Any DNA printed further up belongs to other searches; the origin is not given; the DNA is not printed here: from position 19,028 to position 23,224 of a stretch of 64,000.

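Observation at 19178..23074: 1298-aa AfsR-like regulator carrying DNA-binding domains at both ends (N-terminal SARP/BTAD and C-terminal DeoR-like HTH)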

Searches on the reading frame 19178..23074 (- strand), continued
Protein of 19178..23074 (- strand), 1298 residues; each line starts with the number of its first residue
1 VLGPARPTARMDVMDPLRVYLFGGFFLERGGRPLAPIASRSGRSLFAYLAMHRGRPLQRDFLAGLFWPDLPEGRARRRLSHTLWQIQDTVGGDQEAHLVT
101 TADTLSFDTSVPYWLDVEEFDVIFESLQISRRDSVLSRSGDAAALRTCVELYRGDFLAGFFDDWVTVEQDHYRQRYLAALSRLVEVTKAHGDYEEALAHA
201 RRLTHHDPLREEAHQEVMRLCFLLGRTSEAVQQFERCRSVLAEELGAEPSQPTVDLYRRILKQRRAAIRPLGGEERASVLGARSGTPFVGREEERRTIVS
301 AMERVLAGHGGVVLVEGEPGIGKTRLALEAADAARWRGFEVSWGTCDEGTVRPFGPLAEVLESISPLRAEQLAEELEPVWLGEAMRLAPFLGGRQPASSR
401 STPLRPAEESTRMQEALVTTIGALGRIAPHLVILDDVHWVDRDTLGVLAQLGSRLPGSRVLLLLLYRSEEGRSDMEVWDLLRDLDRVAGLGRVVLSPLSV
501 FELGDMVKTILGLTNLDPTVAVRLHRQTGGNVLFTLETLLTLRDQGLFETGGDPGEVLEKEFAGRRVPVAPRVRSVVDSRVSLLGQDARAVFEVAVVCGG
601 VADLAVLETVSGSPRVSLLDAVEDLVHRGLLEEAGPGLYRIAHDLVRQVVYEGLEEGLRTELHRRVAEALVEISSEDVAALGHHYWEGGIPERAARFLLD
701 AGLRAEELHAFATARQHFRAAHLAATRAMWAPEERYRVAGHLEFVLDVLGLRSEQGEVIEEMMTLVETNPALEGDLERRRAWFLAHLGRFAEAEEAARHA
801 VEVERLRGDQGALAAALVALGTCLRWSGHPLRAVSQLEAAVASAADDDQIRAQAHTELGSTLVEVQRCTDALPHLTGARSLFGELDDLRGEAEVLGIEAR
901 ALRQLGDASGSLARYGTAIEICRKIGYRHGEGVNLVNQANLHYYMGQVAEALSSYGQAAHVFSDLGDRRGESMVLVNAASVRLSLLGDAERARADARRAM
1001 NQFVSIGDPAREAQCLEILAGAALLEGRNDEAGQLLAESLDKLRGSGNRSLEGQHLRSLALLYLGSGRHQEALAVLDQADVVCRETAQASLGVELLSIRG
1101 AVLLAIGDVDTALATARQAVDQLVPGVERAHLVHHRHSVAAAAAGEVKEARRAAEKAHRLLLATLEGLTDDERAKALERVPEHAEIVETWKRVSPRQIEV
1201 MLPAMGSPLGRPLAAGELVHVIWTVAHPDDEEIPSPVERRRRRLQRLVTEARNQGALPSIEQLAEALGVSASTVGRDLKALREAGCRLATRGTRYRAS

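Call 36: search_solved_structures(query=window:19178-23035:-, max_evalue=0.01, show_alignments=1)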
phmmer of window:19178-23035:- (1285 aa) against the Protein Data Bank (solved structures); distinct sequences matched with E-value up to 0.01: 17.
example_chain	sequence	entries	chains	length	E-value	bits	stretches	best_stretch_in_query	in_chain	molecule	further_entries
8k60_I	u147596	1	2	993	1e-11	46.5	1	15-324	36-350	Regulatory protein AfsR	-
8jke_I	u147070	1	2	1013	5.2e-11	44.2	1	15-324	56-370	Regulatory protein AfsR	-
2fez_A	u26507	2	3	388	2.4e-08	35.4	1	14-273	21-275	Probable regulatory protein embR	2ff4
8hvr_I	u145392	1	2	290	1.6e-07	32.6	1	9-250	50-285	Regulatory protein AfsR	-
3sf4_A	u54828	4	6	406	1.6e-06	29.4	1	902-1077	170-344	G-protein-signaling modulator 2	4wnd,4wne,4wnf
6hc2_A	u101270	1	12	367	1.8e-06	29.2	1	902-1075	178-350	G-protein-signaling modulator 2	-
4wng_A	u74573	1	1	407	1.8e-06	29.2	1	902-1077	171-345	G-protein-signaling modulator 2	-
5a6c_A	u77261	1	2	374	4.8e-06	27.8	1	902-1073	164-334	G-PROTEIN-SIGNALING MODULATOR 2, AFADIN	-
4g2v_A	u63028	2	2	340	1.3e-05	26.3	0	902-1072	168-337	G-protein-signaling modulator 2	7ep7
3ro2_A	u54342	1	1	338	1.7e-05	25.9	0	902-1072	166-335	G-protein-signaling modulator 2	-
5a7d_B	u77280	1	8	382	0.00029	21.9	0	795-974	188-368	PINS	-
9k7u_A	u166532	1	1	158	0.00092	20.2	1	922-1004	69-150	Heter-Zn2-HEHE-22A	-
3ro3_A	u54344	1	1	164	0.0031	18.5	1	913-1072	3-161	G-protein-signaling modulator 2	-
9gzg_A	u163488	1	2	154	0.0043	18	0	166-225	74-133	Engineered CTPR protein with glutamic acids for conductivity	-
4a1s_A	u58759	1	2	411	0.0061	17.5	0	902-1063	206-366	PARTNER OF INSCUTEABLE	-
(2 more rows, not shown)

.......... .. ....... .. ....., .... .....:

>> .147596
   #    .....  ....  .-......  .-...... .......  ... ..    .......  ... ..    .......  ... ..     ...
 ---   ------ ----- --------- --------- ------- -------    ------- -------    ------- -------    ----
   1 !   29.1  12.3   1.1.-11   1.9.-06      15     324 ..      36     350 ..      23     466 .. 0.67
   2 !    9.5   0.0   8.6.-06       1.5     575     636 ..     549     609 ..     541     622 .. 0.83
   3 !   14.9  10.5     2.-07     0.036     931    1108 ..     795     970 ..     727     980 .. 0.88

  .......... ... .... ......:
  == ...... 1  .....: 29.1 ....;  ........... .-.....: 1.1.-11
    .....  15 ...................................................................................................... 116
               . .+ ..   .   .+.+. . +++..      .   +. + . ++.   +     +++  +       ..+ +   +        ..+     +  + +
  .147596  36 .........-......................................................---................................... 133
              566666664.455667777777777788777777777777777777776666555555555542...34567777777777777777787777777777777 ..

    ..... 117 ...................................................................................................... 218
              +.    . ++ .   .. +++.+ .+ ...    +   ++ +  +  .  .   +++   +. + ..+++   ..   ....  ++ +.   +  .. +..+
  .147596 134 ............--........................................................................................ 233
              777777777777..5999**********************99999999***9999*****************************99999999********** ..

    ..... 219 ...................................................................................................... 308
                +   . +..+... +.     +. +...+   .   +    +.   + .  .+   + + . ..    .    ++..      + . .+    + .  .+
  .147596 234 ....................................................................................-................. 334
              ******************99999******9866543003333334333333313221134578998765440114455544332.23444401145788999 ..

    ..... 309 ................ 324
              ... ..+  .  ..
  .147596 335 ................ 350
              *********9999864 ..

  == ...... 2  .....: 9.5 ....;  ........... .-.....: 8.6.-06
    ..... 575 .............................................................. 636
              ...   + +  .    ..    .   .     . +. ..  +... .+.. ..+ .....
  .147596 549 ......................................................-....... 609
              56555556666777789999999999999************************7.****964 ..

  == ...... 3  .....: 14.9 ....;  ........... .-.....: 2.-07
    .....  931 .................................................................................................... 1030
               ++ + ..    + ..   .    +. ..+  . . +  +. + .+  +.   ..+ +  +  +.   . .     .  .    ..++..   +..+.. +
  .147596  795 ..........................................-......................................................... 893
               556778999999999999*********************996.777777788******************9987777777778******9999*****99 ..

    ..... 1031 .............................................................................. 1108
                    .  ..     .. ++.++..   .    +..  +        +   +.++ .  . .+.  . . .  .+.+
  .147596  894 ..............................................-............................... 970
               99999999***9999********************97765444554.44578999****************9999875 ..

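Call 49: search_protein_families(library=pfam, proteins=[L029:10447-11193:+, L031:7321-8766:+, L032:4671-6473:+, L039:7983-9659:+, L030:10069-11076:+, L062:10031-10825:+, L068:4049-5239:+, L055:10191-10673:+, L077:10261-10791:+, L061:10483-11031:+], max_evalue=0.001)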
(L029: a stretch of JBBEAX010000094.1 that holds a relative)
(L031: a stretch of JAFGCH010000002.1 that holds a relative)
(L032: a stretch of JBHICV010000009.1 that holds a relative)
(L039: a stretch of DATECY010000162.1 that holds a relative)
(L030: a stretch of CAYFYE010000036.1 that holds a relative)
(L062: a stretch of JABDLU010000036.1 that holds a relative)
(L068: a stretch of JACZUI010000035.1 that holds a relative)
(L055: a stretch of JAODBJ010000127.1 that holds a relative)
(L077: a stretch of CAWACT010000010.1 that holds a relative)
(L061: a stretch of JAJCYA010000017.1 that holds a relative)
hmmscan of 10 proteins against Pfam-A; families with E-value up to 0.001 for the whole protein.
L029:10447-11193:+ (248 aa): 0 families

L031:7321-8766:+ (481 aa): 0 families

L032:4671-6473:+ (600 aa): 3 families
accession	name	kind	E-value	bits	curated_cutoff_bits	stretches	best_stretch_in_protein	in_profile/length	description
PF21686.3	LigD_Prim-Pol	-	1.5e-86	290.5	27.4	1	327-580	1-254/254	LigD, primase-polymerase domain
PF01261.30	AP_endonuc_2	-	3.4e-26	92.9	31.1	1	23-260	4-236/249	Xylose isomerase-like TIM barrel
PF01896.25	DNA_primase_S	-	3.1e-05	24.8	26.8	1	432-551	1-161/163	DNA primase small subunit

L039:7983-9659:+ (558 aa): 0 families

L030:10069-11076:+ (335 aa): 5 families
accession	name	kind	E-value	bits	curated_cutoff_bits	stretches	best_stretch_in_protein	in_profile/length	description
PF13377.12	Peripla_BP_3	-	3.3e-27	96.1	26.5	1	166-328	1-167/167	Periplasmic binding protein-like domain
PF00356.27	LacI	-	2.8e-19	69.1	27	1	3-48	1-46/46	Bacterial regulatory proteins, lacI family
PF00532.27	Peripla_BP_1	-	2.5e-14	53.9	22.2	1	64-258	6-205/281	Periplasmic binding proteins and sugar binding domain of LacI family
PF13407.12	Peripla_BP_4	-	7.9e-09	35.9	35.1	1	105-274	46-220/258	Periplasmic binding protein domain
PF13384.12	HTH_23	-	0.00042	20.5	24.6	0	2-23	18-39/50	Homeodomain-like domain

L062:10031-10825:+ (264 aa): 2 families
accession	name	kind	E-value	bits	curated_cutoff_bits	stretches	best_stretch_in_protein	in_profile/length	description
PF12710.13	HAD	-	8.4e-32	111.6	27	1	16-201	1-189/189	haloacid dehalogenase-like hydrolase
PF00702.32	Hydrolase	-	3.5e-05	24.7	26.4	1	15-204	3-191/191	haloacid dehalogenase-like hydrolase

L068:4049-5239:+ (396 aa): 2 families
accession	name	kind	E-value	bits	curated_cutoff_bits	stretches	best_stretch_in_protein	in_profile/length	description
PF00089.32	Trypsin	-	1.7e-10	41.5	20.6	1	191-387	6-213/220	Trypsin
PF13365.12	Trypsin_2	-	1.7e-07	32.5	27.6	1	215-364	1-140/144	Trypsin-like peptidase domain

L055:10191-10673:+ (160 aa): 0 families

L077:10261-10791:+ (176 aa): 0 families

L061:10483-11031:+ (182 aa): 0 families

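Call 52: find_encoding_contigs(protein=P0002, flank=6000, max_places=1)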
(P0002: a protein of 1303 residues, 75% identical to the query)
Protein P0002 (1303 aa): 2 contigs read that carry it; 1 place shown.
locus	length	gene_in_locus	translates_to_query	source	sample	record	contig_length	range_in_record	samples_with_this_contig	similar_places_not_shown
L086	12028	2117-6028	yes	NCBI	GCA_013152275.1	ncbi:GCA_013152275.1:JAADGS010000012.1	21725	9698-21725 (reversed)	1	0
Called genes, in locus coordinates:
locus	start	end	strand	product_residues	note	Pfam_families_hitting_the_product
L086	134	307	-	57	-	-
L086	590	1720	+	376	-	-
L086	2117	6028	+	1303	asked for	PF03704:BTAD, PF13428:TPR_14 (faint), PF00515:TPR_1 (faint), PF07719:TPR_2 (faint), PF13374:TPR_10 (faint), PF13181:TPR_8 (faint), PF13191:AAA_16, PF13424:TPR_12, +1 more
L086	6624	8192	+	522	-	PF00512:HisKA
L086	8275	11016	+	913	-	PF00311:PEPcase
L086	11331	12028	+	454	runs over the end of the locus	PF04715:, PF00425:Chorismate_bind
